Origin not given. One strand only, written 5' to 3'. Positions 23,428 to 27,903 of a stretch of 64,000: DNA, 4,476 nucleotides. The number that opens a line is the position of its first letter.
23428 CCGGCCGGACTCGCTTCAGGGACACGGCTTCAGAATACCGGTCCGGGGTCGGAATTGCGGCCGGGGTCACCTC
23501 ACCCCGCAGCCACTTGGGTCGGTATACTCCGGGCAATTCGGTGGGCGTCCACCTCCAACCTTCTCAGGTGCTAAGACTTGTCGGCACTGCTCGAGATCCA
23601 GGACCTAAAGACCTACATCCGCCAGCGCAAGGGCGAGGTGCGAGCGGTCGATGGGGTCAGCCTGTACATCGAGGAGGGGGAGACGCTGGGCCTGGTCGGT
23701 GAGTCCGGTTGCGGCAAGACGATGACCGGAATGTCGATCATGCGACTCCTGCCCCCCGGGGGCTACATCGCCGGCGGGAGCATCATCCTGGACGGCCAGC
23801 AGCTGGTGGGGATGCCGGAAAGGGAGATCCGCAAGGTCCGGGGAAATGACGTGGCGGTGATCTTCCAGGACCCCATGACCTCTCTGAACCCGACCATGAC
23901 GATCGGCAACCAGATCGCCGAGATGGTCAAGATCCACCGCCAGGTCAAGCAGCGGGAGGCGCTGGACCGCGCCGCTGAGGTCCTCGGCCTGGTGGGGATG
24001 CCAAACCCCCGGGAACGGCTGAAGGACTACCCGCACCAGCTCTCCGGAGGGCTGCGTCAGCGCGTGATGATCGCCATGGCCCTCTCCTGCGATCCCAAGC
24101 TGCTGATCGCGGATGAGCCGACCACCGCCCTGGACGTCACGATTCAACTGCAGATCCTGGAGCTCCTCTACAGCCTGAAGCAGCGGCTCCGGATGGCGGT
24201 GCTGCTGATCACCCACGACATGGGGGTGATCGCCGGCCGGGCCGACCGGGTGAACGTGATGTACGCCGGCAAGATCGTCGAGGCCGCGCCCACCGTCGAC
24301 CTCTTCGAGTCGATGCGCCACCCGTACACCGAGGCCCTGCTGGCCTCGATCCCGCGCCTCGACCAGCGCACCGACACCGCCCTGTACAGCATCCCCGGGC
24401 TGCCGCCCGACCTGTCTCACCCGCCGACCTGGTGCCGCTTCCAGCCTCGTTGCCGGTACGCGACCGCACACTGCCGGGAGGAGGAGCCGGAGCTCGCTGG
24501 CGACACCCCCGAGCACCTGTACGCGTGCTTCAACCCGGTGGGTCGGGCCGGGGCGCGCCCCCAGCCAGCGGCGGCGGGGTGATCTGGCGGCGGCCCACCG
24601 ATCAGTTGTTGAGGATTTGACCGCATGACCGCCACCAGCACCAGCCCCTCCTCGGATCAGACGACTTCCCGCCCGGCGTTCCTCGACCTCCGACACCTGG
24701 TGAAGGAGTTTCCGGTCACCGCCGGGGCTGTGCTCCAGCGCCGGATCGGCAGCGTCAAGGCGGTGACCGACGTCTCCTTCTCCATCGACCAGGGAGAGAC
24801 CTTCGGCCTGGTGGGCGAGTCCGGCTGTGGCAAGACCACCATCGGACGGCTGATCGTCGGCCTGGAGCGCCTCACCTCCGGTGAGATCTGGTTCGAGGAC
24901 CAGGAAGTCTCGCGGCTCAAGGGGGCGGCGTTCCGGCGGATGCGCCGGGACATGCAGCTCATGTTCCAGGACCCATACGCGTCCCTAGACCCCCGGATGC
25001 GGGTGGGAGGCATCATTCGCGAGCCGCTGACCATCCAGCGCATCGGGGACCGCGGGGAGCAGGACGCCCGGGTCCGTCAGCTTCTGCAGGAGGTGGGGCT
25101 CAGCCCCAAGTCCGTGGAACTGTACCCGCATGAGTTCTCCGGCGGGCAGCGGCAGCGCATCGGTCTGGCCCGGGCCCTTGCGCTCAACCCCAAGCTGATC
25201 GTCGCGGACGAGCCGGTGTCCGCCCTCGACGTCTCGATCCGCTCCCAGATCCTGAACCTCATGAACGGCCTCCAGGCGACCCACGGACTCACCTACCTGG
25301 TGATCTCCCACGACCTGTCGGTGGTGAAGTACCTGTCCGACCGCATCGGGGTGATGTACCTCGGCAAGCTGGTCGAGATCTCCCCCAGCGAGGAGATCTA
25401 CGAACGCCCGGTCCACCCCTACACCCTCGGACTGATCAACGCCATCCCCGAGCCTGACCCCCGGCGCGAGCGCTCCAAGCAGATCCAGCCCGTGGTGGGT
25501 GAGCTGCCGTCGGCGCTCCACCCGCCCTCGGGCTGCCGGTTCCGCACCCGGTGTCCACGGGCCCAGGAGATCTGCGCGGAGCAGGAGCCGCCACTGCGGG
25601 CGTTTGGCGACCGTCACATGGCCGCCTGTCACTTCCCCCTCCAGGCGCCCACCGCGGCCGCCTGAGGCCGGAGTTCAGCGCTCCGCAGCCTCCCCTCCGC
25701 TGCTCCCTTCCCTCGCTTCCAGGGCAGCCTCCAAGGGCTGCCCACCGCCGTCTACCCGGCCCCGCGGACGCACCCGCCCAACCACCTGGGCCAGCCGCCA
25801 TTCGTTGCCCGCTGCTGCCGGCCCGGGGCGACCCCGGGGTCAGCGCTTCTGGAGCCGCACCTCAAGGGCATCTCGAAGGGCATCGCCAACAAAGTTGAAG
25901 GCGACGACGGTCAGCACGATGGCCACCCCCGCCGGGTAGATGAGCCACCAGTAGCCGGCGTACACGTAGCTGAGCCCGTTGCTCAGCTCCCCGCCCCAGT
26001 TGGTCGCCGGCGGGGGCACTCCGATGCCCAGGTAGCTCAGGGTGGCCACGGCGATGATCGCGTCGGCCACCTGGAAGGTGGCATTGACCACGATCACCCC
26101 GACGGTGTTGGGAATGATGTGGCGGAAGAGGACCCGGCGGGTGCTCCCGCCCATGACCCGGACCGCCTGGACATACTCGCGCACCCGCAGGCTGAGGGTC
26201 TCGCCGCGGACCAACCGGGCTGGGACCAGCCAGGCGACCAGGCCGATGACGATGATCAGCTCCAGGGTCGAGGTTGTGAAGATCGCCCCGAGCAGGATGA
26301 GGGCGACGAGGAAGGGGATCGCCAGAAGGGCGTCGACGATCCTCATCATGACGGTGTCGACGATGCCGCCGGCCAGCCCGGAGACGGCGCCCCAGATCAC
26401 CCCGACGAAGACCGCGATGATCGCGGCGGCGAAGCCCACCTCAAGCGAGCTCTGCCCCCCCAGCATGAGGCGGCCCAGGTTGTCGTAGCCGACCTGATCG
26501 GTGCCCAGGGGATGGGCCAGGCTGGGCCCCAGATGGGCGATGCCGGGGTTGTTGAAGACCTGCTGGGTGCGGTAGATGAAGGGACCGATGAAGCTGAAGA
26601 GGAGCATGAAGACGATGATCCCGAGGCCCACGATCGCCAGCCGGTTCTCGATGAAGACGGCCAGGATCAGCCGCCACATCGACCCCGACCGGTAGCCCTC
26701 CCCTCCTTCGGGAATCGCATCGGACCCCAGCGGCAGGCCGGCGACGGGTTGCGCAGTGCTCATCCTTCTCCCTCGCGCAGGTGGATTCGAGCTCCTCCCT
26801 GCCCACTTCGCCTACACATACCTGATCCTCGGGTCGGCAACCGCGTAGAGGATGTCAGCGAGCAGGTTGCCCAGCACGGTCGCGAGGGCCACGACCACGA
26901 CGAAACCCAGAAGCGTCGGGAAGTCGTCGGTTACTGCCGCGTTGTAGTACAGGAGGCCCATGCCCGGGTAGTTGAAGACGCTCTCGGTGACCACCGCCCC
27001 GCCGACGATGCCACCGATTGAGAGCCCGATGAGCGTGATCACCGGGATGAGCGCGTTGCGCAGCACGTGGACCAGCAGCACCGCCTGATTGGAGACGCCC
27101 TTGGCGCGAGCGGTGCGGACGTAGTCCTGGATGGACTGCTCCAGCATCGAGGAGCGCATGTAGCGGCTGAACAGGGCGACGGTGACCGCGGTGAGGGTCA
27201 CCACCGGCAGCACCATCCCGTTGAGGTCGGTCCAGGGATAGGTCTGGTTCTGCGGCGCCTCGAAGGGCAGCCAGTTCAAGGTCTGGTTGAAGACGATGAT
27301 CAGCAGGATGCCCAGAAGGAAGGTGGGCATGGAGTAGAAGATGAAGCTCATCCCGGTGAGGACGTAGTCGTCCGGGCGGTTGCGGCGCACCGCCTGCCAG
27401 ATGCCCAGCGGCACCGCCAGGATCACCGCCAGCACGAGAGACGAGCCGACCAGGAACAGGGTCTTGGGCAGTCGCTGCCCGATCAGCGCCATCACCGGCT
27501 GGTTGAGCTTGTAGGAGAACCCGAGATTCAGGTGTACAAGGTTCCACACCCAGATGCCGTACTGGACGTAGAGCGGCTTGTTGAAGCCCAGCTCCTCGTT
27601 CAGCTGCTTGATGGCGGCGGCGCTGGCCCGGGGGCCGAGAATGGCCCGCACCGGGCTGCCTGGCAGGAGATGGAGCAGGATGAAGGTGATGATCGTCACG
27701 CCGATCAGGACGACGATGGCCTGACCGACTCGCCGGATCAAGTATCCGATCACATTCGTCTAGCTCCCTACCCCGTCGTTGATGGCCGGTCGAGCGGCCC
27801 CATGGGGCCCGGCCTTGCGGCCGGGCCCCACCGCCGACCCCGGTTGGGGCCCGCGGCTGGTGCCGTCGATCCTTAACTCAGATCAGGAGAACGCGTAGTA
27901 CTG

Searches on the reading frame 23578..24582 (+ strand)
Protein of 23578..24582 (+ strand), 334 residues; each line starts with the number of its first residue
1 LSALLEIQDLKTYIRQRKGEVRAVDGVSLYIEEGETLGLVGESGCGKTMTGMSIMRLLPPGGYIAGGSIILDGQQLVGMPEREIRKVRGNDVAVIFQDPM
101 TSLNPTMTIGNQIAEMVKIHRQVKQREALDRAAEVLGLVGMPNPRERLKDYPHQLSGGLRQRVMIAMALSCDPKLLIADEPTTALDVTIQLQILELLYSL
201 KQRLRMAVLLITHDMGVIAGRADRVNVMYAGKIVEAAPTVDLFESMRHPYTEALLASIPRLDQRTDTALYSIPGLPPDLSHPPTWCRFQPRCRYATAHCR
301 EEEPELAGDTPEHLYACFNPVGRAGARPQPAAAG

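Call 73: search_protein_families(library=pfam, proteins=[window:23578-24582:+], max_evalue=0.001)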
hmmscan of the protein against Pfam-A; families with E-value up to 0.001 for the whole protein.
window:23578-24582:+ (334 aa): 3 families
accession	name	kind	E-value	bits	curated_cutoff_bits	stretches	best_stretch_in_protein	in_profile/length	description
PF00005.33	ABC_tran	-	2.7e-30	106.2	25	1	25-183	2-137/137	ABC transporter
PF08352.17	oligo_HPY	-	4.2e-20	72.3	27.1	1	234-299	1-65/65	Oligopeptide/dipeptide transporter, C-terminal region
PF13304.12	AAA_21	-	0.00022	21.8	27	1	149-218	232-303/304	AAA domain, putative AbiEii toxin, Type IV TA system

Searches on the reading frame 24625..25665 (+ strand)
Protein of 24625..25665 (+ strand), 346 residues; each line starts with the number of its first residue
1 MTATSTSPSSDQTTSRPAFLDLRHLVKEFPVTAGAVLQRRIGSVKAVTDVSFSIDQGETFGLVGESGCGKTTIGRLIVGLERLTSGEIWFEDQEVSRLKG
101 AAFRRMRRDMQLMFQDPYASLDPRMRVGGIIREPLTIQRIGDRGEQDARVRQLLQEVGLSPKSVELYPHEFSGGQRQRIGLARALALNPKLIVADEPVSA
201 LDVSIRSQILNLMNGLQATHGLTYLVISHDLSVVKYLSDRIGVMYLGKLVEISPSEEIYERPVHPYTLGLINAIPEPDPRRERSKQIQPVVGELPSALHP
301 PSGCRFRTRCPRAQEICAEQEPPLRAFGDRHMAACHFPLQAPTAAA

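Call 73: search_protein_families(library=pfam, proteins=[window:24625-25665:+], max_evalue=0.001)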
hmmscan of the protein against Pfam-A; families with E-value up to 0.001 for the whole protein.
window:24625-25665:+ (346 aa): 4 families
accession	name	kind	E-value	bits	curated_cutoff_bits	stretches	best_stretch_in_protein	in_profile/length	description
PF00005.33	ABC_tran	-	2.9e-32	112.6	25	1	48-198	2-136/137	ABC transporter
PF08352.17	oligo_HPY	-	1.4e-19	70.7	27.1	1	250-317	1-65/65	Oligopeptide/dipeptide transporter, C-terminal region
PF13304.12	AAA_21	-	5.5e-05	23.8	27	0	164-234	231-303/304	AAA domain, putative AbiEii toxin, Type IV TA system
PF02463.25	SMC_N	-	0.0004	20.3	40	0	146-244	119-212/220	RecF/RecN/SMC N terminal domain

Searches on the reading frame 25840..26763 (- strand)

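Call 73: search_protein_families(library=pfam, proteins=[window:25840-26763:-], max_evalue=0.001)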
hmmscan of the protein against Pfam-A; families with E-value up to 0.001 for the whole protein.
window:25840-26763:- (307 aa): 2 families
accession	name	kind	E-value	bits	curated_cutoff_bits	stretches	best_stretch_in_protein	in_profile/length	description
PF00528.27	BPD_transp_1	-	2.7e-26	92.9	26.4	1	121-305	1-183/184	Binding-protein-dependent transport system inner membrane component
PF12911.12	OppC_N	-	2.5e-11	43.7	23.9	1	28-72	1-45/53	N-terminal TM domain of oligopeptide transport permease C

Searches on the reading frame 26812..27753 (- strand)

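Call 73: search_protein_families(library=pfam, proteins=[window:26812-27753:-], max_evalue=0.001)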
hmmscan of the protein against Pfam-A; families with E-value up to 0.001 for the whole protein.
window:26812-27753:- (313 aa): 2 families
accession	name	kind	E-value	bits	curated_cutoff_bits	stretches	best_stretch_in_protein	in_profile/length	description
PF00528.27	BPD_transp_1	-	1.1e-40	139.7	26.4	1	113-311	1-183/184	Binding-protein-dependent transport system inner membrane component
PF19300.4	BPD_transp_1_N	-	5.1e-15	56.1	23.8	1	1-101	1-113/114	Binding-prot-dependent transport system membrane comp, N-term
